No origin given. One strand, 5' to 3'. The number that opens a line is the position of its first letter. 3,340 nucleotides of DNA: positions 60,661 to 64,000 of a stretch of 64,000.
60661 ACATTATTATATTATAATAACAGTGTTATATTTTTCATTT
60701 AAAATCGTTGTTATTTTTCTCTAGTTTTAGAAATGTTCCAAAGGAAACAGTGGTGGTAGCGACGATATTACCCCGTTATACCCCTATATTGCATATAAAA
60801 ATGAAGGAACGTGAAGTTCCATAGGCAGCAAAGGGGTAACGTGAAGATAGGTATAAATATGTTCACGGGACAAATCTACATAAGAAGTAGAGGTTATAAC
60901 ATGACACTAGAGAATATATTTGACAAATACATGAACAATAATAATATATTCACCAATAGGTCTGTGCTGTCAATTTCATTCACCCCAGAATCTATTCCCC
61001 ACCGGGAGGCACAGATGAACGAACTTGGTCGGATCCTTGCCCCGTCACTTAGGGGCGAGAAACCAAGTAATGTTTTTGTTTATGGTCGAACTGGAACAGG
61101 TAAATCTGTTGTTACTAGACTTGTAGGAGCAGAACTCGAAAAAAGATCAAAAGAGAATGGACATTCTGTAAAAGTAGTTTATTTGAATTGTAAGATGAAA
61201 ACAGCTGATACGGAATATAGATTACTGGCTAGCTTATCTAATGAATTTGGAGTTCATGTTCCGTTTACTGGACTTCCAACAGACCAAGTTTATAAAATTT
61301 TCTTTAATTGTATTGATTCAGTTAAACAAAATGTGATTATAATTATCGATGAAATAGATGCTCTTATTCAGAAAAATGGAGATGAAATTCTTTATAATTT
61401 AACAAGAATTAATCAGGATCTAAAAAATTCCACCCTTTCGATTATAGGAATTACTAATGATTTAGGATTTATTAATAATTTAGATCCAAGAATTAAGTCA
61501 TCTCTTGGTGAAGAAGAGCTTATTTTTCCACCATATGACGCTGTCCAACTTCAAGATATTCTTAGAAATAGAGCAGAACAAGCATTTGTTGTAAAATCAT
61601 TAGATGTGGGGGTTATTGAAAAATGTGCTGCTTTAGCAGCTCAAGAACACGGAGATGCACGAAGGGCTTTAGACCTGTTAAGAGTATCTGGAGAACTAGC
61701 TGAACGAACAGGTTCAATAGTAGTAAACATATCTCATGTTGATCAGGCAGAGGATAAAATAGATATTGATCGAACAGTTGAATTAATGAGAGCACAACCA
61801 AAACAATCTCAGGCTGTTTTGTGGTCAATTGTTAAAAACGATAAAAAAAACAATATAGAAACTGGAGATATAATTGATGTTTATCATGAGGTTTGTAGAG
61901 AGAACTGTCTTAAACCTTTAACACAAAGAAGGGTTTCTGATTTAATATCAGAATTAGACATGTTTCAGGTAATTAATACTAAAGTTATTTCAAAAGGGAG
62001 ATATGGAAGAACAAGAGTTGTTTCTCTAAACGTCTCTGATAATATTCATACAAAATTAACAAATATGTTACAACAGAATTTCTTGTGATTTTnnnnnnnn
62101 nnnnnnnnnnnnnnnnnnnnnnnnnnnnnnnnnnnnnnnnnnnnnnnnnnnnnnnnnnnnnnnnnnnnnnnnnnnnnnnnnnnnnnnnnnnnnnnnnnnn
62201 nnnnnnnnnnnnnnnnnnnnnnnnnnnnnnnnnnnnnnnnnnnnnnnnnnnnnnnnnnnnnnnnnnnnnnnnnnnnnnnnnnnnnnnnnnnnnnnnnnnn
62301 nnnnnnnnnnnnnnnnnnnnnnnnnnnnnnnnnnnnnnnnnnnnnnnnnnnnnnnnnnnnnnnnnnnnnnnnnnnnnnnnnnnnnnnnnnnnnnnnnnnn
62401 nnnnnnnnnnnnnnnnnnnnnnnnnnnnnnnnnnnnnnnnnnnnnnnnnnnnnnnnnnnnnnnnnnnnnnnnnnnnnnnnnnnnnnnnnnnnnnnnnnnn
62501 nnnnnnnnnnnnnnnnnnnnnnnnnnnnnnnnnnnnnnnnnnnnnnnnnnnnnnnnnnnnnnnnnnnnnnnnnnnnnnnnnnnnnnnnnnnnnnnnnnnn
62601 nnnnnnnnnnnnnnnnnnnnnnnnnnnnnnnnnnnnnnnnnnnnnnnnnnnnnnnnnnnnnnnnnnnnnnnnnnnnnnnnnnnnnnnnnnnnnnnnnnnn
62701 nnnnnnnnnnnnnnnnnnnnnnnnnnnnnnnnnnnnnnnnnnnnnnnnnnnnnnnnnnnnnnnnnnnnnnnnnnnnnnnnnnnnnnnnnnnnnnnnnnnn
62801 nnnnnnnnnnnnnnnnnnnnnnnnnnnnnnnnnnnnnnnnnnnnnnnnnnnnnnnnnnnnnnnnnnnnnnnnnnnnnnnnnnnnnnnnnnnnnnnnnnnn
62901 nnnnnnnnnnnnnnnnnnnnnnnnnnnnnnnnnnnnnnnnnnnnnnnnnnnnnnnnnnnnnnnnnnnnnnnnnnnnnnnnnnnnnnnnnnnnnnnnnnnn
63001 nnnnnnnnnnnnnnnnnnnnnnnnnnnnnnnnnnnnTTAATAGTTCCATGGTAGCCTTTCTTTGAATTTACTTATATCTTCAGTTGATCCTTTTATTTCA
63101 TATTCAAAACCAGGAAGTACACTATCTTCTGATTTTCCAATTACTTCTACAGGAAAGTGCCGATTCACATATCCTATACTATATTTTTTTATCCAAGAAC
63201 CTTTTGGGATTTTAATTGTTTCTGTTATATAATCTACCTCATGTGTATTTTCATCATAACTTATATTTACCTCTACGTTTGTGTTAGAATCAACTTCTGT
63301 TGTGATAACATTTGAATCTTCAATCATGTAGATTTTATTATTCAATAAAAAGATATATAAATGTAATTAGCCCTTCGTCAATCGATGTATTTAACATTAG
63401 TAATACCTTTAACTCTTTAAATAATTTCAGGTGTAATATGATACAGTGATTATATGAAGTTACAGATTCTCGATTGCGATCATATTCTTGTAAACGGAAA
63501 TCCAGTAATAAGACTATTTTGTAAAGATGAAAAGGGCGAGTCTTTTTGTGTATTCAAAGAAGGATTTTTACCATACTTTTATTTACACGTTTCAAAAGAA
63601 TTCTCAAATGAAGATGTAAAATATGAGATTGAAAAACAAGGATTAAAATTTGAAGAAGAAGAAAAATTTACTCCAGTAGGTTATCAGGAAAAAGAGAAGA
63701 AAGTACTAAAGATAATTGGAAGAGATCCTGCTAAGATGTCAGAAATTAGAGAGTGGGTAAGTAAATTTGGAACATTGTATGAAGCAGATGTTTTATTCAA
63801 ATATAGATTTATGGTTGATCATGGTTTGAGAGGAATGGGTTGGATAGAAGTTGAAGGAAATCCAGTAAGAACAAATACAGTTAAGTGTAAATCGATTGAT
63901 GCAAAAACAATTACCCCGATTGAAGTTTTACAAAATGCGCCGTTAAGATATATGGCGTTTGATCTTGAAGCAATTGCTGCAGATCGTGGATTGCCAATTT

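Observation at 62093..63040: Short DP1-like gene between cdc6 and polB lacking phosphoesterase motifs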

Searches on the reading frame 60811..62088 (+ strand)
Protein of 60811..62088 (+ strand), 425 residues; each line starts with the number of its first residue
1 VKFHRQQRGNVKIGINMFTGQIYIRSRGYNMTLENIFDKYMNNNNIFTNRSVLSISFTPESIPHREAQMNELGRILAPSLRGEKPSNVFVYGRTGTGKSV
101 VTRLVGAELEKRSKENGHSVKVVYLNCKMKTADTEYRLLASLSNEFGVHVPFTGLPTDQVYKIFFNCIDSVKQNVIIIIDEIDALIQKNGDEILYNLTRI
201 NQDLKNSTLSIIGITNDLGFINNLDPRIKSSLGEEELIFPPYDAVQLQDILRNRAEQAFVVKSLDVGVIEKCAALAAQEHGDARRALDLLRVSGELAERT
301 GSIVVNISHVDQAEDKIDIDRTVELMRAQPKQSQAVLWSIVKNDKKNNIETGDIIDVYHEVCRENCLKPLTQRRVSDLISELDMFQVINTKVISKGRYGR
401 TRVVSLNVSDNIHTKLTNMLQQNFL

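Call 3: search_protein_families(library=pfam, proteins=[window:60811-62088:+], max_evalue=1)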
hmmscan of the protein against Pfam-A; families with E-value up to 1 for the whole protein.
window:60811-62088:+ (425 aa): 26 families (the best 25 are shown)
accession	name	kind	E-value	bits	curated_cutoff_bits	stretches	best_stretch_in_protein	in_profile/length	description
PF09079.17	Cdc6_C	-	1.7e-25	89.3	25.1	1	324-411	1-91/96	CDC6, C terminal winged helix domain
PF22703.2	Cdc6_lid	-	6.2e-24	84.1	27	1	248-314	1-67/68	Cdc6 AAA+ ATPase-type lid domain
PF13401.12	AAA_22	-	2.9e-10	41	27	1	85-208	5-117/130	AAA domain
PF00004.35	AAA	-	1.3e-09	39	21.2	1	89-229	2-119/131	ATPase family associated with various cellular activities (AAA)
PF13191.12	AAA_16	-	1.8e-08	35.5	32.6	1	63-199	3-157/167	AAA ATPase domain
PF05621.17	TniB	-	2.2e-07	31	22.4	1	79-209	29-158/189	Bacterial TniB protein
PF01637.24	ATPase_2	-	5.4e-07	30.1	33.2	1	65-200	4-138/225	ATPase domain predominantly from Archaea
PF24883.2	NPHP3_N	-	0.0002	22.1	24.8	1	85-146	22-79/164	Nephrocystin 3, N-terminal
PF00270.35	DEAD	-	0.00026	21.2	26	1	85-200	14-145/167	DEAD/DEAH box helicase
PF22606.2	Cdc6-ORC-like_ATPase_lid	-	0.00072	19.8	27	1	242-298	1-57/60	Cdc6/ORC-like, ATPase lid domain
PF05729.18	NACHT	-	0.0012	19.2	26.7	1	88-191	3-99/167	NACHT domain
PF05673.19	DUF815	-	0.0015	18.2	23.8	1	65-112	33-80/249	Protein of unknown function (DUF815)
PF05496.18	RuvB_N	-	0.0021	18.2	27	0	76-114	24-62/159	Holliday junction DNA helicase RuvB P-loop domain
PF13481.12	AAA_25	-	0.0032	17.5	27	1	88-144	36-97/195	AAA domain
PF06414.18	Zeta_toxin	-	0.0043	17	22.3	1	79-111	10-42/199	Zeta toxin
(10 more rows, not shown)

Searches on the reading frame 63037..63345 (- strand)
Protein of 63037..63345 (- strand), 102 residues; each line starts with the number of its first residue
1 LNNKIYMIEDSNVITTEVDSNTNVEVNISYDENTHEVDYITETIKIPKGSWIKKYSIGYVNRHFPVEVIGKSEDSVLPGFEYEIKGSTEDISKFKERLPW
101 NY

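Call 3: search_protein_families(library=pfam, proteins=[window:63037-63345:-], max_evalue=1)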
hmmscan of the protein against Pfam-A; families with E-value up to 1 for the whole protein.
window:63037-63345:- (102 aa): 1 family
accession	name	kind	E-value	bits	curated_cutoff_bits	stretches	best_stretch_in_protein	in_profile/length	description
PF23763.2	Beta-barrel_GLAA-B_I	-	0.011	16.3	28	1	6-47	26-67/95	GLAA-B beta-barrel domain I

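Call 8: search_protein_families(library=ncbifam, proteins=[window:63037-63345:-], max_evalue=1)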
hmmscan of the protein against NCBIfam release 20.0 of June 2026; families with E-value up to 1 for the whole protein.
window:63037-63345:- (102 aa): 2 families
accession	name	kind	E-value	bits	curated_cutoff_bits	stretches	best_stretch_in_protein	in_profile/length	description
NF047804.1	LIC13305_lipo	equivalog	0.034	13.5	250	0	10-54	47-95/274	LIC13305 family lipoprotein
TIGR04140.1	chp_AF_0576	subfamily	0.07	13.2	45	1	66-98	27-59/66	TIGR04140 family protein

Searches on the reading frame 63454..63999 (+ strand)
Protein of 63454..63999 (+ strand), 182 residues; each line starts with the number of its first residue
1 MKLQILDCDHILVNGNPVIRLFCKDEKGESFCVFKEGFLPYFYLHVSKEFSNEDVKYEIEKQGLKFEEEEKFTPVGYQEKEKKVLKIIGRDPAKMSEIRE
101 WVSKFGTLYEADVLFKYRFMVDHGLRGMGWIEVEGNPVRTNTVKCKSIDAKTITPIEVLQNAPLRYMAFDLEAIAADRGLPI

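Call 8: search_protein_families(library=ncbifam, proteins=[window:63454-63999:+], max_evalue=1)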
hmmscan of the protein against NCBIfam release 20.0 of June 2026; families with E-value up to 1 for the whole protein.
window:63454-63999:+ (182 aa): 3 families
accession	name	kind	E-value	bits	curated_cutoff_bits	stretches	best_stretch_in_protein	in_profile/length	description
NF004419.0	PRK05761.1-5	equivalog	2.3e-07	29.2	1285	1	19-151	118-246/932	DNA-directed DNA polymerase I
NF004421.0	PRK05762.1-2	equivalog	0.0007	18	570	1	6-174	12-169/795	DNA polymerase II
NF004415.0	PRK05761.1-1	equivalog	0.00082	17.3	1289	1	7-136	55-180/883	DNA-directed DNA polymerase I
